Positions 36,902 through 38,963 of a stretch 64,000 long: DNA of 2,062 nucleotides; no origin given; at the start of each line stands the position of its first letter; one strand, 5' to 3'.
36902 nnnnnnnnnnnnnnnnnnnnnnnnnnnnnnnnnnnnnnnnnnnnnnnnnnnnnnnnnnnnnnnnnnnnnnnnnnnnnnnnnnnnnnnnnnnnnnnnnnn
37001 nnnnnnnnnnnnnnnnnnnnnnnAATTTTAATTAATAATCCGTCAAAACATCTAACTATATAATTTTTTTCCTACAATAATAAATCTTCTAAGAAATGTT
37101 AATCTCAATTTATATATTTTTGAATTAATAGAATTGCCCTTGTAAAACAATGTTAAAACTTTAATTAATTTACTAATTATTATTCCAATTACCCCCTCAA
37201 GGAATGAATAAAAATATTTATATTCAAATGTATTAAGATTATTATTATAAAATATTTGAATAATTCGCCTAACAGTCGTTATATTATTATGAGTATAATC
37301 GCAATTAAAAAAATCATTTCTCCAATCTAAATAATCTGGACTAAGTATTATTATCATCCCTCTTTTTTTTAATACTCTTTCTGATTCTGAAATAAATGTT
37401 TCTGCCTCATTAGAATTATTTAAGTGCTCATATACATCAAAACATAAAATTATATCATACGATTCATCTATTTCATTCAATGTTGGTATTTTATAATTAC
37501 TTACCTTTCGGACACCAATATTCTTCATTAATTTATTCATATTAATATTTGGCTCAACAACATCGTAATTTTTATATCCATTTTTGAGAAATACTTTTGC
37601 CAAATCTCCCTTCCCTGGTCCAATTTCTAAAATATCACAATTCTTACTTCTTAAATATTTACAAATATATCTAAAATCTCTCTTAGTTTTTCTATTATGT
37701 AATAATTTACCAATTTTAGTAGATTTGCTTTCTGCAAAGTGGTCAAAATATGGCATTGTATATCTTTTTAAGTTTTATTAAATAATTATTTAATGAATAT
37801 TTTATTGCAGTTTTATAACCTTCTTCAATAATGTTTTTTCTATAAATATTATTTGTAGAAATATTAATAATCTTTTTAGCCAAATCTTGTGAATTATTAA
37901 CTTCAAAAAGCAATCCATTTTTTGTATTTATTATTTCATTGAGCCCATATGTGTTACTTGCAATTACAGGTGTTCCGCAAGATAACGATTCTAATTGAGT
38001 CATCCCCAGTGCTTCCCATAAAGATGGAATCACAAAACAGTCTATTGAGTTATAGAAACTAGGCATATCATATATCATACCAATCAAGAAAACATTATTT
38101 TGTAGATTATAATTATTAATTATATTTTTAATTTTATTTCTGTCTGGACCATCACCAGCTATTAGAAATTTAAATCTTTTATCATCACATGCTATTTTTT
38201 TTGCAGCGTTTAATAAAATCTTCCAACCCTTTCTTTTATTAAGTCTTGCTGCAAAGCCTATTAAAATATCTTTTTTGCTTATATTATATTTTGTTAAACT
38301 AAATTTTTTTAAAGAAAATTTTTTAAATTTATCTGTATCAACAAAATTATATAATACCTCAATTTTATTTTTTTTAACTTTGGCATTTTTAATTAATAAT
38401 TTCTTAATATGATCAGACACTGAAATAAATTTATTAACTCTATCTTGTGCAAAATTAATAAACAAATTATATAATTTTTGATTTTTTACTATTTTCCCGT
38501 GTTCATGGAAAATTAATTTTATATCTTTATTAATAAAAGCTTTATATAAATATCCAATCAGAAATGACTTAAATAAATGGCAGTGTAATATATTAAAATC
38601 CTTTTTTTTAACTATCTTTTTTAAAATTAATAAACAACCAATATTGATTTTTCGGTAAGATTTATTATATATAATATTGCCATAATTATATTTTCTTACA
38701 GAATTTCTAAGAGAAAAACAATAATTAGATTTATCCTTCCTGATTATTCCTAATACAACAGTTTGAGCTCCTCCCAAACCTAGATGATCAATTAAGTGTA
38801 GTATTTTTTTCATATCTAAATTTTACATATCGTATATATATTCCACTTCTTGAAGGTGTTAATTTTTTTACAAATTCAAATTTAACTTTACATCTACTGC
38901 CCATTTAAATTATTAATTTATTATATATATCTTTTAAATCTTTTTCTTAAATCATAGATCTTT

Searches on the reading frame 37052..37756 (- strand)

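Call 9: search_protein_families(library=pfam, proteins=[window:37052-37756:-], max_evalue=0.001)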
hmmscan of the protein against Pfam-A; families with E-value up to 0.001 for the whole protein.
window:37052-37756:- (234 aa): 7 families
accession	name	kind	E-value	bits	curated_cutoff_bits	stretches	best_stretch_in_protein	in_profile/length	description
PF13489.12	Methyltransf_23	-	1.7e-11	44.6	27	1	37-175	21-160/164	Methyltransferase domain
PF08241.18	Methyltransf_11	-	6.6e-10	39.9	21.2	1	43-137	1-95/95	Methyltransferase domain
PF08242.18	Methyltransf_12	-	1.3e-08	35.9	30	1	43-135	1-98/98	Methyltransferase domain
PF13649.12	Methyltransf_25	-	6.5e-07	30.4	27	1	42-133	1-97/97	Methyltransferase domain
PF13847.12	Methyltransf_31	-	4.6e-06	26.8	27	1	37-143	2-115/145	Methyltransferase domain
PF05891.18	Methyltransf_PK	-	8.9e-05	22.6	27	1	38-139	55-161/218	AdoMet dependent proline di-methyltransferase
PF02353.26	CMAS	-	0.0007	19.4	27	1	30-138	53-165/273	Mycolic acid cyclopropane synthetase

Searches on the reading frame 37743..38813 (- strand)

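Call 9: search_protein_families(library=pfam, proteins=[window:37743-38813:-], max_evalue=0.001)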
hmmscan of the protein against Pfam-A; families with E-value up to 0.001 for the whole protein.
window:37743-38813:- (356 aa): 5 families
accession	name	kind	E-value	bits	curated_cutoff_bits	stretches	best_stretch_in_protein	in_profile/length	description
PF00534.26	Glycos_transf_1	-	5.3e-43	147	26.4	1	174-334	7-171/172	Glycosyl transferases group 1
PF13692.12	Glyco_trans_1_4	-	1.6e-32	113.2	27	1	184-320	3-141/142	Glycosyl transferases group 1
PF13439.12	Glyco_transf_4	-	6e-17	62.6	28.5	1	53-162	53-170/170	Glycosyltransferase Family 4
PF20706.3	GT4-conflict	-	9.6e-06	25.3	26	1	257-303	282-324/385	Family 4 Glycosyltransferase in conflict systems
PF13524.12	Glyco_trans_1_2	-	0.00017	22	25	1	202-338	7-131/144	Glycosyl transferase-like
